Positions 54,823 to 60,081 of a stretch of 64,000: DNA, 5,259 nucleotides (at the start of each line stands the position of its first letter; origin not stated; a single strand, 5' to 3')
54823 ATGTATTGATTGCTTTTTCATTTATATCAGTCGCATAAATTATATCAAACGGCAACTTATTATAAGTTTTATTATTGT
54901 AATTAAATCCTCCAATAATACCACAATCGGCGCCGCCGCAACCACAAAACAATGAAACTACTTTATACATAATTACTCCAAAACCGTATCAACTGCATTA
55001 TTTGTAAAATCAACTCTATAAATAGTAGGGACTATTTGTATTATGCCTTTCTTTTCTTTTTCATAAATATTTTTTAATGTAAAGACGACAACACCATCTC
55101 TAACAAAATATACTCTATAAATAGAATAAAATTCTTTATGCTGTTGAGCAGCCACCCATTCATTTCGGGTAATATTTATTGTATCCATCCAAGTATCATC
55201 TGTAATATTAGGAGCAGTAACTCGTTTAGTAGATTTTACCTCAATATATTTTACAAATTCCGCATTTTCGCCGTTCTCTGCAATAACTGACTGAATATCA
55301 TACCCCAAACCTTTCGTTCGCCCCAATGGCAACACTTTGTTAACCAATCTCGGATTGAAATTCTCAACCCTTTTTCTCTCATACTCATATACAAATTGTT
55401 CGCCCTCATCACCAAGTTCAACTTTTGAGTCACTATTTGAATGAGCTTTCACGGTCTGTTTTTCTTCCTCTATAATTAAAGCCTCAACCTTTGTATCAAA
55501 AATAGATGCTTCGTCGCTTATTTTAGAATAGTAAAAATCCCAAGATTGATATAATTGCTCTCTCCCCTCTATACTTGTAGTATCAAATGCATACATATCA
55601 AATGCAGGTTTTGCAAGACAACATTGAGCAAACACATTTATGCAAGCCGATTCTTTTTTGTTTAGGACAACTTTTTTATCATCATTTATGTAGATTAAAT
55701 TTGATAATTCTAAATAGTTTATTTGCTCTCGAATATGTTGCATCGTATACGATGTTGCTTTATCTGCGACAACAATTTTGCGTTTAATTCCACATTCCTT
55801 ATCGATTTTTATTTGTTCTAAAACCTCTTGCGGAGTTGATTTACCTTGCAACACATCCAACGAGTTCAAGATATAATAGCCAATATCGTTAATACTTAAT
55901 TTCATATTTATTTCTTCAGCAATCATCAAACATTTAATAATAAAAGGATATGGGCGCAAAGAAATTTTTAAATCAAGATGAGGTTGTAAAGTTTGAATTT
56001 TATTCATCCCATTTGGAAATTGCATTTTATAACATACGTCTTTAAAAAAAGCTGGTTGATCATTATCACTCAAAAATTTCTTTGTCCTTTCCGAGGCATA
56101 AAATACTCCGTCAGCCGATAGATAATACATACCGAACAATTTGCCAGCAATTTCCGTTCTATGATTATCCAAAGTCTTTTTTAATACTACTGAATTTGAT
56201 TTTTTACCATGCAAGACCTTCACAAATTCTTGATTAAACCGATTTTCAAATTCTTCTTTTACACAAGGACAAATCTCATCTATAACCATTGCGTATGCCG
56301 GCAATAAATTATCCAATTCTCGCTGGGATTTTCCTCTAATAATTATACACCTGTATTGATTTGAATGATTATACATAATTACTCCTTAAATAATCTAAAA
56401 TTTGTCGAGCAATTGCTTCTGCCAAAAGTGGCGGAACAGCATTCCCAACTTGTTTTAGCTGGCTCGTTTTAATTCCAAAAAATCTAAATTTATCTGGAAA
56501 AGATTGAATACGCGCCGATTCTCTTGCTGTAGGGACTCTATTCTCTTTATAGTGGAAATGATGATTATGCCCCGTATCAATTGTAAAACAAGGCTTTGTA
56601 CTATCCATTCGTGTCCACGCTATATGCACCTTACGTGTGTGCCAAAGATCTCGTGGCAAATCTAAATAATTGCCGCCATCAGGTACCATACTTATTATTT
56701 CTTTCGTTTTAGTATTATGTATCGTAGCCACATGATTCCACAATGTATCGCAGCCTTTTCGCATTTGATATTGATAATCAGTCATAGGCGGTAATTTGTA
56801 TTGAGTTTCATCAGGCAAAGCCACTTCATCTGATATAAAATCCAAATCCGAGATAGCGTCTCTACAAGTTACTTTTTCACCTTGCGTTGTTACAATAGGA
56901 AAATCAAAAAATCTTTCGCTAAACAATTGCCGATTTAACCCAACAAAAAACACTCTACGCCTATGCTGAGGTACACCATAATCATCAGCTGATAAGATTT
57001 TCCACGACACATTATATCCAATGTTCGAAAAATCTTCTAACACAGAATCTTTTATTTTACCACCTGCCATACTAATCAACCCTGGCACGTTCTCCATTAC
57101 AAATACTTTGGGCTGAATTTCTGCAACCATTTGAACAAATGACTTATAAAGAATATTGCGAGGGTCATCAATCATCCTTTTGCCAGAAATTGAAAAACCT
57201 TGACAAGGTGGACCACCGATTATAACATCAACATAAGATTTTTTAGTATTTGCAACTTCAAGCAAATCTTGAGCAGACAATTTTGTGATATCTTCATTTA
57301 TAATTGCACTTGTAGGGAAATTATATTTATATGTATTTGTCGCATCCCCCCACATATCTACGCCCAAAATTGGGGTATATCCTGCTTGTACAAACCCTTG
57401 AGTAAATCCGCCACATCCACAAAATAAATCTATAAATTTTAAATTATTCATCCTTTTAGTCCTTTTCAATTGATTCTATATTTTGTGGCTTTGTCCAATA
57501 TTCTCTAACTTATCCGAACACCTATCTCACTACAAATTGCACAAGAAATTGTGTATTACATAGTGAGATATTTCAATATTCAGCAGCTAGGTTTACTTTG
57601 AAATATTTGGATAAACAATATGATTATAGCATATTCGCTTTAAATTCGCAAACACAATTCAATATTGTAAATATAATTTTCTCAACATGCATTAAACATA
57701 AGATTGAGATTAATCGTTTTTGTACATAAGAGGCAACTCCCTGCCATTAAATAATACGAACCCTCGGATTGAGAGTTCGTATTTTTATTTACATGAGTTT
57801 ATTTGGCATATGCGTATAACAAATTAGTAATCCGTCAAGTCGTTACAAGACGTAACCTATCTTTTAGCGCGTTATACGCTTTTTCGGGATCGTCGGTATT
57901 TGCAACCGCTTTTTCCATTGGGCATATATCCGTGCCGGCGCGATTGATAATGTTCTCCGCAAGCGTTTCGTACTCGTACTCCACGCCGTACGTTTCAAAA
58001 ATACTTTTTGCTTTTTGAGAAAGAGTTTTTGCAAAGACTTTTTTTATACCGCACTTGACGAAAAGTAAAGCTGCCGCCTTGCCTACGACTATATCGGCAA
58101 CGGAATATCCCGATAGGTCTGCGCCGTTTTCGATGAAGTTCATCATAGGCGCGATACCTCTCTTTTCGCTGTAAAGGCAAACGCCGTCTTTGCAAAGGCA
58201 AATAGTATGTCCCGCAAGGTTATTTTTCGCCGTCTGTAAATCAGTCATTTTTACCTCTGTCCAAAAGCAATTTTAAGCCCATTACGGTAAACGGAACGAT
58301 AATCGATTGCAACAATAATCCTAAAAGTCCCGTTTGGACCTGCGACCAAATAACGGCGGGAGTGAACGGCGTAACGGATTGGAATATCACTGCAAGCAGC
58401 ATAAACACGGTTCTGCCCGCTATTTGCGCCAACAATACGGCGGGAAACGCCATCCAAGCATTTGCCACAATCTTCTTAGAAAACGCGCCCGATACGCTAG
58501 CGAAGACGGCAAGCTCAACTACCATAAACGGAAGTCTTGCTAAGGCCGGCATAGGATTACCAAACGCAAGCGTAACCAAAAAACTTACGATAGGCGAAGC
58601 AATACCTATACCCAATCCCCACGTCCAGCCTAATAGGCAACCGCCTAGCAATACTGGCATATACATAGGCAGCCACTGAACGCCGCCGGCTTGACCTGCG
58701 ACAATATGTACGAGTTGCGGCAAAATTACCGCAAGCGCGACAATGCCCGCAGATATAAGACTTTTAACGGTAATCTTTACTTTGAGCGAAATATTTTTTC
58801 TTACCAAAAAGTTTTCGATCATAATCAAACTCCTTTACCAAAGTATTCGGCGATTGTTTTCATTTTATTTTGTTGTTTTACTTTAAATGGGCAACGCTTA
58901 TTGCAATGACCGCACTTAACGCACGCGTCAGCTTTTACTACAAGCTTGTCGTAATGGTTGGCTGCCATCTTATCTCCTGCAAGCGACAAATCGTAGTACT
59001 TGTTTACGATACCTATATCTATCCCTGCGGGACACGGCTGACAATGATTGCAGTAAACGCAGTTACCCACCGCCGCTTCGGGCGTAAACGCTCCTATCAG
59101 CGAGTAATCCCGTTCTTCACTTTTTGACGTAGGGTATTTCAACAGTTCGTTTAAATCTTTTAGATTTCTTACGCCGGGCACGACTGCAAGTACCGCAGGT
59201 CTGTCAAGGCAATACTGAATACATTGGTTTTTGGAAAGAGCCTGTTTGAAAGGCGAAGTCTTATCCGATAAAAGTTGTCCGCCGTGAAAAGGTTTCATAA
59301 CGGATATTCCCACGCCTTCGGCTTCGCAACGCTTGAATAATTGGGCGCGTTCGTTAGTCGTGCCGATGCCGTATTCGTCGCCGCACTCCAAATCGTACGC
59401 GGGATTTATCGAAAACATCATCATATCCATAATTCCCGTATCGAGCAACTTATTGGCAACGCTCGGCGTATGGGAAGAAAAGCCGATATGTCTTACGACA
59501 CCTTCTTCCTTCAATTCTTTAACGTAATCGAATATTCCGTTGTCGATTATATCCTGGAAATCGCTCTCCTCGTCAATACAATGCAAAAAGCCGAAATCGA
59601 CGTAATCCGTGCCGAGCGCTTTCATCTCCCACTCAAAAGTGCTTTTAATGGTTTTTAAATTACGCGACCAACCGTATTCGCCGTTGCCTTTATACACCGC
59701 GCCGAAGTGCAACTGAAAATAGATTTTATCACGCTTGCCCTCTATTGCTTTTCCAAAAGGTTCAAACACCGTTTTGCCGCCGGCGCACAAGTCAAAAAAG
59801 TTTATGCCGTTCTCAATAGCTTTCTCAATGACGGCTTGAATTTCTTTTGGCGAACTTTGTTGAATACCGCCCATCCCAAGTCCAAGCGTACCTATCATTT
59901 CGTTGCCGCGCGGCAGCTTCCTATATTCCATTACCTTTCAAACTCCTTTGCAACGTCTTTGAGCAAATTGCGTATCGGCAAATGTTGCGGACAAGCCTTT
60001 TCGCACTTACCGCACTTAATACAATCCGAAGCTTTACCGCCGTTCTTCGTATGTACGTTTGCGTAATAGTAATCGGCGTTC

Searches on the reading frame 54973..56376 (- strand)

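Call 63: search_protein_families(library=pfam, proteins=[window:54973-56376:-], max_evalue=0.001)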
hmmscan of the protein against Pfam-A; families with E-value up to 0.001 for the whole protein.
window:54973-56376:- (467 aa): 2 families
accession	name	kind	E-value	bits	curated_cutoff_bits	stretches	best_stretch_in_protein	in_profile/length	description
PF11564.14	BpuJI_N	-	1.7e-73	247.7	25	1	2-280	1-278/278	Restriction endonuclease BpuJI - N terminal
PF13020.12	NOV_C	-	2.6e-13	50.3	22.1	1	325-429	1-86/91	Protein NO VEIN, C-terminal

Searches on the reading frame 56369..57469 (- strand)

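Call 64: search_protein_families(library=pfam, proteins=[window:56369-57469:-], max_evalue=0.001)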
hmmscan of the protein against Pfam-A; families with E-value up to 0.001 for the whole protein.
window:56369-57469:- (366 aa): 3 families
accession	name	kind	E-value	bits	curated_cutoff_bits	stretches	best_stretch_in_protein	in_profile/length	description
PF00145.23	DNA_methylase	-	2.6e-75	254.3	22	1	10-358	1-323/324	C-5 cytosine-specific DNA methylase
PF01728.25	FtsJ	-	1.2e-05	25.7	24.1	1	8-114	21-124/181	FtsJ-like methyltransferase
PF09445.16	Methyltransf_15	-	6e-05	23.1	22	1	12-101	4-93/165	RNA cap guanine-N2 methyltransferase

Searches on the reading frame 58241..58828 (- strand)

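Call 64: search_protein_families(library=pfam, proteins=[window:58241-58828:-], max_evalue=0.001)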
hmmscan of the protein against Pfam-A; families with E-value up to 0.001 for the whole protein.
window:58241-58828:- (195 aa): 1 family
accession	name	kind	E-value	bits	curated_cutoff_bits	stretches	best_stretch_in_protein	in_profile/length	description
PF12822.12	ECF_trnsprt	-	2.2e-06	28.2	30.7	1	30-179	10-166/169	ECF transporter, substrate-specific component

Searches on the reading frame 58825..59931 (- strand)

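Call 64: search_protein_families(library=pfam, proteins=[window:58825-59931:-], max_evalue=0.001)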
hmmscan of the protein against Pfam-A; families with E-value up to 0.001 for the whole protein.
window:58825-59931:- (368 aa): 5 families
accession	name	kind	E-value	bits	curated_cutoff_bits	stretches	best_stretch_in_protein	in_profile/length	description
PF00248.27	Aldo_ket_red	-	3.2e-24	85.9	24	1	16-226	2-203/291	Aldo/keto reductase family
PF13183.11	Fer4_8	-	9.1e-06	26.6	27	1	289-351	3-68/68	4Fe-4S dicluster domain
PF12838.12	Fer4_7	-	2.7e-05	25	27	0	326-351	27-52/52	4Fe-4S dicluster domain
PF13187.11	Fer4_9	-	8.2e-05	23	27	1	290-349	1-49/52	4Fe-4S dicluster domain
PF13237.11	Fer4_10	-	0.00036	20.8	25.5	1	330-356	2-30/53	4Fe-4S dicluster domain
